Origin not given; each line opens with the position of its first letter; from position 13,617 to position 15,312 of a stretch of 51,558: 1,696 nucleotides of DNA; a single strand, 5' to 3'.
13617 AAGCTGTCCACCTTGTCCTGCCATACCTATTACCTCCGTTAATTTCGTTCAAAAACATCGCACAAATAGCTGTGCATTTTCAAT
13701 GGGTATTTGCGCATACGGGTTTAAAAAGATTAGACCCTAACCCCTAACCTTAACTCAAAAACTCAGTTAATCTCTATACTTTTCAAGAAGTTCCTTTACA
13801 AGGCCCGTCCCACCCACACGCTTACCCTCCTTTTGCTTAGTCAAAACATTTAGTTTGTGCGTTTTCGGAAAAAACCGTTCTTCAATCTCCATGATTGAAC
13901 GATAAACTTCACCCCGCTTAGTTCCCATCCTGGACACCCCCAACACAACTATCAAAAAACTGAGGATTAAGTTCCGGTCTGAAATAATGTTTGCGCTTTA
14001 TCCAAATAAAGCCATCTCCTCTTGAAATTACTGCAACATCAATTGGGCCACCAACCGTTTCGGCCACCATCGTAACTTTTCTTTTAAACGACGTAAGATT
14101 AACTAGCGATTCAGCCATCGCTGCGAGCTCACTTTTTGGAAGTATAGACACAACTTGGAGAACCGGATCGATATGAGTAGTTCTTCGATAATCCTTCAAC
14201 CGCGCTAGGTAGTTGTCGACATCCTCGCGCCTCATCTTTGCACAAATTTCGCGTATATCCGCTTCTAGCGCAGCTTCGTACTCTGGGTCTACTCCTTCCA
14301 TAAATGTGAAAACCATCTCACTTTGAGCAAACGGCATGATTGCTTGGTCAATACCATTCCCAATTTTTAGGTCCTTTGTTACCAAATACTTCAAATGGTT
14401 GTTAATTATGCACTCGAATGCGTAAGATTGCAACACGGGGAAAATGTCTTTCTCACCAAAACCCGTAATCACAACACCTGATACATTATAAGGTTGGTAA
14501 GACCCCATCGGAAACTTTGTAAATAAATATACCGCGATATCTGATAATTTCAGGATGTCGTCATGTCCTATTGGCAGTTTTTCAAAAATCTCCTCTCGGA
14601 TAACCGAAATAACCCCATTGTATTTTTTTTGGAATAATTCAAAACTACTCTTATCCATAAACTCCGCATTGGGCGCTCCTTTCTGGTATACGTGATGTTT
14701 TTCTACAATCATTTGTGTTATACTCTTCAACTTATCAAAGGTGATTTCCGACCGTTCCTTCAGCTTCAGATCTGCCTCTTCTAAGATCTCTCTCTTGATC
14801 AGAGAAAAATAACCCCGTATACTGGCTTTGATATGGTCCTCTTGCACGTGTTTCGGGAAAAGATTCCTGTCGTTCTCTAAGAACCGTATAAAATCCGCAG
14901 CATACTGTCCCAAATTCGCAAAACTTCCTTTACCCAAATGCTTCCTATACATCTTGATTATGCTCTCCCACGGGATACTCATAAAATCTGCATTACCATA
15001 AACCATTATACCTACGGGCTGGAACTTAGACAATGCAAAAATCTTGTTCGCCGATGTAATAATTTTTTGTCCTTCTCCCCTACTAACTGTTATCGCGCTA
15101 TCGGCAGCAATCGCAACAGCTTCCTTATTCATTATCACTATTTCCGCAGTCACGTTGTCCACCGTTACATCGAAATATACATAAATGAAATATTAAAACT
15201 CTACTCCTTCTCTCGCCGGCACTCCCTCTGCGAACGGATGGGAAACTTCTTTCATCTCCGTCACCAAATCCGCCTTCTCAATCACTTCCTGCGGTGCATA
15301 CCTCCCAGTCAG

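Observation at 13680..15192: Strongly AT-rich two-gene islet: orphan proteasome-beta/HslV-like Ntn hydrolase with a large insertion plus a stop-overlapping micro-ORF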

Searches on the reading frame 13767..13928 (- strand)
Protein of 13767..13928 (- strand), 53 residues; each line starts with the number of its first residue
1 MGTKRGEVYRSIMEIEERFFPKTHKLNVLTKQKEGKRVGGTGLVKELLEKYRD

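Call 3: search_protein_families(library=pfam, proteins=[window:13767-13928:-], max_evalue=10)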
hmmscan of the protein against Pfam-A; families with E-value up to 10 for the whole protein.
window:13767-13928:- (53 aa): 0 families
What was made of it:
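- On Proteasome-like Ntn hydrolase superfamily: There is no Pfam hit at E up to 10 (call 3).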

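Call 4: search_protein_families(library=ncbifam, proteins=[window:13767-13928:-], max_evalue=10)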
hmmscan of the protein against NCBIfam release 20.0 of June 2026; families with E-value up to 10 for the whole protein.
window:13767-13928:- (53 aa): 0 families

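Call 5: search_protein_families(library=padloc, proteins=[window:13767-13928:-], max_evalue=10)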
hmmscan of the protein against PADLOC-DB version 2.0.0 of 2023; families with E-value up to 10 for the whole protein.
window:13767-13928:- (53 aa): 0 families
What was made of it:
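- On Known anti-phage defence systems (PADLOC-DB v2): Neither protein has a hit at E up to 10 (call 5).
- Closest known: Protease-containing conflict systems. Different: No sequence or profile match to any PADLOC model was found (call 5).
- PADLOC v2 has no model that matches (call 5).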

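Call 70: search_solved_structures(query=A5, max_evalue=10, show_alignments=2)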
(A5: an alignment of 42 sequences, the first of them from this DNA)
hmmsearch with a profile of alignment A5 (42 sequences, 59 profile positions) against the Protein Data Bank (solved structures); distinct sequences matched with E-value up to 10: 10.
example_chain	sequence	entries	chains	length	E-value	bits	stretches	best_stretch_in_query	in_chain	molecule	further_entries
7aar_A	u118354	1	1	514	0.24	14.5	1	12-37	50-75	Sugar transport protein 10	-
7aaq_A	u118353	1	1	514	0.24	14.5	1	12-37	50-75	Sugar transport protein 10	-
6h7d_A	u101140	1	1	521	0.25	14.4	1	12-37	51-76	Sugar transport protein 10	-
6nje_A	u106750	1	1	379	0.95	12.6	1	8-27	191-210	Kinesin-like protein KIF22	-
2mra_A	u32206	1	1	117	1.2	12.3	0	32-56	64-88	De novo designed protein OR459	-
9dla_A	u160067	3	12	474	1.2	12.3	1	34-55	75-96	NADP-dependent glyceraldehyde-3-phosphate dehydrogenase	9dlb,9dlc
7mwq_A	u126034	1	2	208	1.4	12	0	34-55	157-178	LHD29A53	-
7mwq_B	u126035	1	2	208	1.4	12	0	34-55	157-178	LHD29B53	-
5cwk_A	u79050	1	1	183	4.3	10.5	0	34-55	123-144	Designed helical repeat protein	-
7rkc_A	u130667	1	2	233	5.4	10.2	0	31-56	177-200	D_3_633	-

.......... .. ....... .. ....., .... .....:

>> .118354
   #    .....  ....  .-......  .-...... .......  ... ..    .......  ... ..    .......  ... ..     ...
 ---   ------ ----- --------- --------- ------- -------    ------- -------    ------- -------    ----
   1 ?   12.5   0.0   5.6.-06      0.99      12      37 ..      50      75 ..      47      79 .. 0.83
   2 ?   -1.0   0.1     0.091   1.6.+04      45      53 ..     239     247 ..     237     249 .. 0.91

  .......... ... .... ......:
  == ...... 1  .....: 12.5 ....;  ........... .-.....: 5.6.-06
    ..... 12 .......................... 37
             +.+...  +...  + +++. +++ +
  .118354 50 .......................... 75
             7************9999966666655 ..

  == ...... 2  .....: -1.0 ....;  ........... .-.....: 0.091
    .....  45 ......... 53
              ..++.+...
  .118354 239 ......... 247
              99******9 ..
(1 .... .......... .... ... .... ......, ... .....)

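Call 71: search_protein_families(library=pfam, alignment_id=A5, max_evalue=1)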
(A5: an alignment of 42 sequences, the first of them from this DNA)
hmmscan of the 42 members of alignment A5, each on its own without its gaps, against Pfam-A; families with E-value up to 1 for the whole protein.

A. member 1, seq(53 aa): 0 families

B. families by the number of members that match (of 42 scanned): 16 families
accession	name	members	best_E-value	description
PF21748.3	UPF0150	1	0.016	UPF0150-like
PF25134.1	DUF7821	1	0.024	Domain of unknown function (DUF7821)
PF09577.15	Spore_YpjB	1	0.043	Sporulation protein YpjB (SpoYpjB)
PF00634.23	BRCA2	1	0.063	BRCA2 repeat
PF22298.2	Tsr1_G-like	1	0.065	Tsr1, G-like domain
PF23096.1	HEAT_PSME4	1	0.065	Proteasome activator complex subunit 4-like, HEAT repeat-like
PF15247.11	SLBP_RNA_bind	1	0.078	Histone RNA hairpin-binding protein RNA-binding domain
PF05362.19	Lon_C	1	0.093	Lon protease (S16) C-terminal proteolytic domain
PF08153.17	NGP1NT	1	0.098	NGP1NT (NUC091) domain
PF07453.19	NUMOD1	1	0.11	NUMOD1 domain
PF09359.15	VTC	1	0.12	VTC domain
PF17242.7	DUF5315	1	0.15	Disordered region of unknown function (DUF5315)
PF21183.3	HAT1_C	1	0.15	Histone acetyltransferase type B catalytic subunit, C-terminal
PF22155.1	Mre11_acc_DNA_cap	1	0.22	Mre11 accessory DNA binding capping domain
PF23420.1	DUF7108_C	1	0.23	DUF7108, C-terminal domain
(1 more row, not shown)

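Call 79: find_homologous_proteins(query=A5, max_evalue=0.001)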
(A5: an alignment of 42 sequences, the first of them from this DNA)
Query A5 (42 sequences) (53 aa, profile of the alignment): 16 proteins with E <= 0.001 among 165 candidates.
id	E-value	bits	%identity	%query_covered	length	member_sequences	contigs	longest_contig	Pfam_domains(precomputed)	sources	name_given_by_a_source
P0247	8.8e-12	62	-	-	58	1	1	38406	-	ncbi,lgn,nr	ncbi:hypothetical protein JXQ31_11950 [candidate division KSB1 bacterium]|nr:hypothetical protein [c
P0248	9.8e-11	59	-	-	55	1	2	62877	-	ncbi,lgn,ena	-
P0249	4.2e-10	57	100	100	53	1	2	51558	-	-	-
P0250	9.0e-10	56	-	-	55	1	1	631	-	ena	-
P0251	1.1e-9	56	44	30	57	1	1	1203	-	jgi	jgi:hypothetical protein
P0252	4.3e-9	54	-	-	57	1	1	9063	-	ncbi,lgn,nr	ncbi:MAG: hypothetical protein PHE61_06840 [Candidatus Omnitrophica bacterium]|nr:hypothetical prote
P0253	5.8e-9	53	-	-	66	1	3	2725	-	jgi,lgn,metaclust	metaclust:\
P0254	6.8e-9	53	44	30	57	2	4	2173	-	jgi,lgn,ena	jgi:hypothetical protein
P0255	5.4e-8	50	39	34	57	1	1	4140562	-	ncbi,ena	-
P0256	1.0e-7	49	-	-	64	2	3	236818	-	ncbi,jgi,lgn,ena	ncbi:MAG: hypothetical protein WC837_10965 [Bellilinea sp.]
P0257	3.1e-7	48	-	-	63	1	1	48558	-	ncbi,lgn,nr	ncbi:MAG: hypothetical protein K9I94_03170 [Bacteroidales bacterium]|nr:hypothetical protein [Bacter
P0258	3.3e-7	48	28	81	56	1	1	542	-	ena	-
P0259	5.9e-7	47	45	21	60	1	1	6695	-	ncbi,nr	ncbi:MAG: hypothetical protein C0401_11775 [Anaerolinea sp.]|nr:hypothetical protein [Anaerolinea sp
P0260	3.1e-6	45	-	-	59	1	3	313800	-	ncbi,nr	ncbi:MAG: hypothetical protein H6970_07215 [Gammaproteobacteria bacterium]|nr:hypothetical protein [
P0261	2.2e-5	42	43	26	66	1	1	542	-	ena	-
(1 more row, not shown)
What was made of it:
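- Tried and rejected: That search is limited by the word index (call 79).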

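Call 84: search_protein_families(library=phrogs, proteins=[P0249], max_evalue=0.01)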
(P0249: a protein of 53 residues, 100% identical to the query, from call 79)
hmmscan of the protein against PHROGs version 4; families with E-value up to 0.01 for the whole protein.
P0249 (53 aa): 0 families

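Call 86: predict_structure(alignment_id=A6)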
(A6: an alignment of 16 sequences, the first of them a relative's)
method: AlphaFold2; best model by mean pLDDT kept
length: 53 residues; sequences in the alignment: 16
mean_pLDDT: 60.1   pTM: 0.28
mean pLDDT of the five models: 60.1, 59.7, 59.1, 58.9, 56.8
residues with pLDDT >= 90: 0; 70-90: 9; 50-70: 38; < 50: 6
segments of 3 or more residues with pLDDT < 50: none
pLDDT, mean of each block of 10 residues (from residue 1): 59 71 59 51 61 56
secondary structure, 60 per line:
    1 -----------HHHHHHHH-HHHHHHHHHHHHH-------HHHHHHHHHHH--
elements in order: H12-19 H21-33 H41-51
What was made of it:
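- Alone, the partner is predicted with low confidence (pLDDT 60, call 86).
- Tried and rejected: No profile support exists, and AF2 predicts three short low-confidence helices with no N-terminal strand (call 86).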

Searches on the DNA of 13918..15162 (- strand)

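Call 95: search_dna_similar(query=L089:4001-5475:+, collection=ecoli_genomes, mode=distant, max_rows=10)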
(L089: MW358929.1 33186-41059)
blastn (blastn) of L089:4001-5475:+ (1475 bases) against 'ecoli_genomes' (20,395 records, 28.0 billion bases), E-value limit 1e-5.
Records with a match: 22; places in all: 22; records where one place covers at least 80% of the query: 0.
Genomes with a match: 22 of 5426; with a place that covers at least 80% of the query: 0. Places per genome that has any: lowest 1, median 1, highest 1. On chromosomes: 22 places; on plasmids: 0.
Best place of each record, by identity: 60-80% 22.
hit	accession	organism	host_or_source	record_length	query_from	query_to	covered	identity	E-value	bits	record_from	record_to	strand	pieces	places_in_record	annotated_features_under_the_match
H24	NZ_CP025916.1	Escherichia coli strain 120899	Homo sapiens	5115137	1057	1285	16%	73.8%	2e-30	143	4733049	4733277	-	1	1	hypothetical protein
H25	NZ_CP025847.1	Escherichia coli strain 602354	Homo sapiens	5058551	1057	1285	16%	73.8%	2e-30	143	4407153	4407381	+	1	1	hypothetical protein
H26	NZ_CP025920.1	Escherichia coli strain 103605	Homo sapiens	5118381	1057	1285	16%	73.8%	2e-30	143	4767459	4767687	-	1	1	hypothetical protein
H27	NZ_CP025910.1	Escherichia coli strain 204446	Homo sapiens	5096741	1057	1285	16%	73.8%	2e-30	143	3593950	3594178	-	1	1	hypothetical protein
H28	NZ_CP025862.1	Escherichia coli strain 504237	Homo sapiens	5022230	1057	1285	16%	73.8%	2e-30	143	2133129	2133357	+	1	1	hypothetical protein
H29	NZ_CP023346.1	Escherichia coli strain ETEC-2265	Homo sapiens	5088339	1057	1285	16%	73.8%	2e-30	143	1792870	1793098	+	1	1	hypothetical protein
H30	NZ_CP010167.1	Escherichia coli strain H3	not applicable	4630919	1057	1285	16%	73.8%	2e-30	143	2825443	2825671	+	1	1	hypothetical protein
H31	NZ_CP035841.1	Escherichia coli strain TW10722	Homo sapiens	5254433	1057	1285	16%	73.8%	2e-30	143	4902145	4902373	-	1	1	hypothetical protein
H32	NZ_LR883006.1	Escherichia coli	-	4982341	1057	1285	16%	73.8%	2e-30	143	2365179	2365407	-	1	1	hypothetical protein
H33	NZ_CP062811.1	Escherichia coli strain Res13-Sevr-PER07-33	Sus scrofa domesticus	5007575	1108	1284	12%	72.9%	2e-18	104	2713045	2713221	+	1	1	hypothetical protein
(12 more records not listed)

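Call 96: get_annotated_region(hit=H30, flank=9000)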
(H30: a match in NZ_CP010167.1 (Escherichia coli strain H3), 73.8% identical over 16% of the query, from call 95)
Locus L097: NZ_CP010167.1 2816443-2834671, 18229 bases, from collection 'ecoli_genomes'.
description: Escherichia coli strain H3 chromosome, complete genome
organism: Escherichia coli strain H3 (NCBI taxid 562)
replicon: chromosome; assembly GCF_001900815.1
host: not applicable; source: -; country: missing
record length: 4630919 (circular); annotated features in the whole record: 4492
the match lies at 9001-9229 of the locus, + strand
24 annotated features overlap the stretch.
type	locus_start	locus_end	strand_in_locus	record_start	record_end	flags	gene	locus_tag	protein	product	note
CDS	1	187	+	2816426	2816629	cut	ydfZ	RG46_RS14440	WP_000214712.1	putative selenium delivery protein YdfZ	-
CDS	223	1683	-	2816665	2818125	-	ydfI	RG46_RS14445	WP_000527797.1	mannitol dehydrogenase family protein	-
CDS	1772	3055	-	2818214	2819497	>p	ydfJ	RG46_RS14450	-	MHS family MFS transporter YdfJ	incomplete; partial in the middle of a contig; missing N-terminus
CDS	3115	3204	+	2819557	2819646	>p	-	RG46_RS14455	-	DinI-like family protein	incomplete; partial in the middle of a contig; missing C-terminus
CDS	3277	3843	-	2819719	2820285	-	-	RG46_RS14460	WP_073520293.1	DUF4376 domain-containing protein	-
CDS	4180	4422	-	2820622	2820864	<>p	-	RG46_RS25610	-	tail fiber protein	incomplete; partial in the middle of a contig; missing N-terminus and C-terminus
CDS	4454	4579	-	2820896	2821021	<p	-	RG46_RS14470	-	glycosyl hydrolase 108 family protein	incomplete; partial in the middle of a contig; missing C-terminus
CDS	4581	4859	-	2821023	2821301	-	-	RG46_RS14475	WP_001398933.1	phage holin family protein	-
CDS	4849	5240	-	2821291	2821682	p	-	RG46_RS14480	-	putative holin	frameshifted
tRNA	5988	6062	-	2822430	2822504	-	-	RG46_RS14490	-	tRNA-Gly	-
tRNA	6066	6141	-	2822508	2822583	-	-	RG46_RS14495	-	tRNA-Thr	-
CDS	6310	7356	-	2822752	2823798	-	-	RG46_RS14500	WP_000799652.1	DNA-methyltransferase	-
CDS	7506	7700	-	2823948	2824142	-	-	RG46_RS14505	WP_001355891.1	hypothetical protein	-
CDS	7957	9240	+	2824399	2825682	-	-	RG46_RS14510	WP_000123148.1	hypothetical protein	-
CDS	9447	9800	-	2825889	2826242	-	-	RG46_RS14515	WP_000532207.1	antiterminator Q family protein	-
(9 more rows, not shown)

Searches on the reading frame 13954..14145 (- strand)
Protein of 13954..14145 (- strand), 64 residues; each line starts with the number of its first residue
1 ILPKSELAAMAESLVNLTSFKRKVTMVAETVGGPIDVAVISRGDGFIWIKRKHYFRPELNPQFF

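Call 92: search_solved_structures(query=A8, max_evalue=10, show_alignments=3)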
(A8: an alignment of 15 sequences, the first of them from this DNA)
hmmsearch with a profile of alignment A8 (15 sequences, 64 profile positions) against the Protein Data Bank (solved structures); distinct sequences matched with E-value up to 10: 7.
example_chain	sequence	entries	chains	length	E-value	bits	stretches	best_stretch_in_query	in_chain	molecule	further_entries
3c91_H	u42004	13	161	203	0.024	17.6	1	30-47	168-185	Proteasome subunit beta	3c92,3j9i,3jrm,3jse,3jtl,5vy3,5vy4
1pma_B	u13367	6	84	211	0.024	17.5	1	30-47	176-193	PROTEASOME | Proteasome subunit beta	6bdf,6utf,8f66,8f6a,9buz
1ya7_H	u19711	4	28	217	0.026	17.4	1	30-47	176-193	Proteasome beta subunit | Proteasome subunit beta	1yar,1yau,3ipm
7ood_b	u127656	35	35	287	1.2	12.1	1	30-49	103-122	50S ribosomal protein L3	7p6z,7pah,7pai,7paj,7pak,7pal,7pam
5ksh_A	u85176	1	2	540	1.8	11.5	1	28-52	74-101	Penicillin-binding protein 2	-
3eqv_A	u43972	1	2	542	1.8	11.5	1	28-52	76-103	Penicillin-binding protein 2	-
3equ_A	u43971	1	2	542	1.8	11.5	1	28-52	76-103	Penicillin-binding protein 2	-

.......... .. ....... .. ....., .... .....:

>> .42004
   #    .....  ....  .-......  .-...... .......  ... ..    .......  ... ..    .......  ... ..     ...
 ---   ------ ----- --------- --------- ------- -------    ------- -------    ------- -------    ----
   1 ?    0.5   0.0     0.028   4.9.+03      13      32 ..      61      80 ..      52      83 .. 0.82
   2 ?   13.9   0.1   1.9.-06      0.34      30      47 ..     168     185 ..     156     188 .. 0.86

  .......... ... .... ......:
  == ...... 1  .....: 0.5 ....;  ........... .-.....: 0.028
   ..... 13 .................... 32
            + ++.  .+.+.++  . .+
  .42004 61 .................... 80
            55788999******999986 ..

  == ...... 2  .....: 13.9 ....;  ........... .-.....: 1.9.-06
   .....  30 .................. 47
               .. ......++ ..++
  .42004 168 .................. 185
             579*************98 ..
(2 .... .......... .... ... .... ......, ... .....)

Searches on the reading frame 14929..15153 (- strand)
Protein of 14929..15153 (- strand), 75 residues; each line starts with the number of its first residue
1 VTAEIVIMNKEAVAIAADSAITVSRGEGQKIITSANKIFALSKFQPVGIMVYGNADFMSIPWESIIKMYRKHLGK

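Call 91: search_solved_structures(query=A7, max_evalue=10, show_alignments=3)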
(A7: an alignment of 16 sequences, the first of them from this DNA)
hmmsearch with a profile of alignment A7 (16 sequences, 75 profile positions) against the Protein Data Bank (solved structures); distinct sequences matched with E-value up to 10: 11.
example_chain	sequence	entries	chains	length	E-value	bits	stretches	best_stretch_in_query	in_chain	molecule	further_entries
3h4p_A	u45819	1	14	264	0.4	13.8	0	2-41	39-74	Proteasome subunit alpha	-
6z46_H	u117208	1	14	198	1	12.5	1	1-59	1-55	Proteasome subunit beta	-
1g65_B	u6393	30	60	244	1.3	12.2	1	4-49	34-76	Proteasome component Y13 | 20S PROTEASOME | PRE9 isoform 1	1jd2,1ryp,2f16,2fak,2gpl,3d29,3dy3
6ef0_C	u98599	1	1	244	1.3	12.2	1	4-49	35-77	Proteasome subunit alpha type-3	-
1fnt_C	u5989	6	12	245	1.3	12.2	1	4-49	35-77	PROTEASOME COMPONENT Y13 | Proteasome subunit alpha type-3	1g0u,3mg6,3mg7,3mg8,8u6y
3oeu_B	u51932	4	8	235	1.3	12.2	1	4-49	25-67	Proteasome component Y13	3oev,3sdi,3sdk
4v7o_AH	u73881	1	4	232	1.3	12.1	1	4-49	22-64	Proteasome component Y13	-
6ef1_C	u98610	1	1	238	1.4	12.1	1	4-49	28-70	Proteasome subunit alpha type-3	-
6fvw_c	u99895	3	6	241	1.4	12.1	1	4-49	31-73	Proteasome subunit alpha type-3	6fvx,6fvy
6ef2_C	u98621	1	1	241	1.4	12.1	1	4-49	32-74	Proteasome subunit alpha type-3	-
1z7q_C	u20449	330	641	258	1.5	12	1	4-49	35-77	Proteasome component Y13 | Proteasome subunit alpha type-3 | BJ4_G0021480.mRNA.1.CDS.1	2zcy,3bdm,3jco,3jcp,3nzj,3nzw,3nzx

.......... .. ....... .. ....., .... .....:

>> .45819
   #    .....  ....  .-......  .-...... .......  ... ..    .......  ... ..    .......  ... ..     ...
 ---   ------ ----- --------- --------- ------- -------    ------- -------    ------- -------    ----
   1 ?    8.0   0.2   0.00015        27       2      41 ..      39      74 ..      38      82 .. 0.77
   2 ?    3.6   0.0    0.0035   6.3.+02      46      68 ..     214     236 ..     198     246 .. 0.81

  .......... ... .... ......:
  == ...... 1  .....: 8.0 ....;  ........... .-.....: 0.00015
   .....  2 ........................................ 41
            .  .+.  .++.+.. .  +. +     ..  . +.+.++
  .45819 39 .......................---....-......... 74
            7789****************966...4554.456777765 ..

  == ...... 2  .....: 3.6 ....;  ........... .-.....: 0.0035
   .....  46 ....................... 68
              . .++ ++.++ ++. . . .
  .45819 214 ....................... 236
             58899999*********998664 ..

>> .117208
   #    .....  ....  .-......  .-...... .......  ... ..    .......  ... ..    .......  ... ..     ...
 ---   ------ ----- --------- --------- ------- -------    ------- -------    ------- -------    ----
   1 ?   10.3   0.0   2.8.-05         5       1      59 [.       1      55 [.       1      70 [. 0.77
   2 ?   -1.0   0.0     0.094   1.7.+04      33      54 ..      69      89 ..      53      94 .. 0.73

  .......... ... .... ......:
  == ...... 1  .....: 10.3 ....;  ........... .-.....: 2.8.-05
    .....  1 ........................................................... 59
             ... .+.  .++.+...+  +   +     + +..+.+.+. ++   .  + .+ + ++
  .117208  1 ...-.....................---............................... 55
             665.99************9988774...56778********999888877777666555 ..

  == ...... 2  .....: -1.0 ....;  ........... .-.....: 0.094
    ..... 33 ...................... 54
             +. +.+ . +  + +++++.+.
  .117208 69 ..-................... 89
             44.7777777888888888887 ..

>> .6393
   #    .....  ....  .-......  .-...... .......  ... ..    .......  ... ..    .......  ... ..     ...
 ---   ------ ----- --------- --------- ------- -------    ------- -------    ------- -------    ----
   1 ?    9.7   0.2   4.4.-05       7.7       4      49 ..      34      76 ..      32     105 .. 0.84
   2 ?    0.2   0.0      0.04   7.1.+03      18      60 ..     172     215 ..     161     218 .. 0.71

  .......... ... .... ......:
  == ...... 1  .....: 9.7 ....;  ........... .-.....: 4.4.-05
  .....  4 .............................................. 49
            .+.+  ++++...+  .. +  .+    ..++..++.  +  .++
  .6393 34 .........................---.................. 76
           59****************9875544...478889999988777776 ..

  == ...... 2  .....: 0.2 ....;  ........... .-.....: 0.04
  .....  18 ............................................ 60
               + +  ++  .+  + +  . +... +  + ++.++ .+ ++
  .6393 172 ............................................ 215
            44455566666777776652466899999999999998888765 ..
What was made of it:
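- The catalytic residues align in register (calls 91, 92).
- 15043..15150 (-): N-terminal catalytic block: Thr1 codon ACT at 15150-15148, Asp17 equivalent at 15102-15100, Lys33 equivalent at 15045-15043. The N-terminal block profile aligns M1-T2, D18 and K37 with Thr1, Glu/Asp17 and Lys33 of proteasome beta 6z46_H (call 91).
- On Proteasome-like Ntn hydrolase superfamily: They align in register with proteasome beta 6z46_H (call 91).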
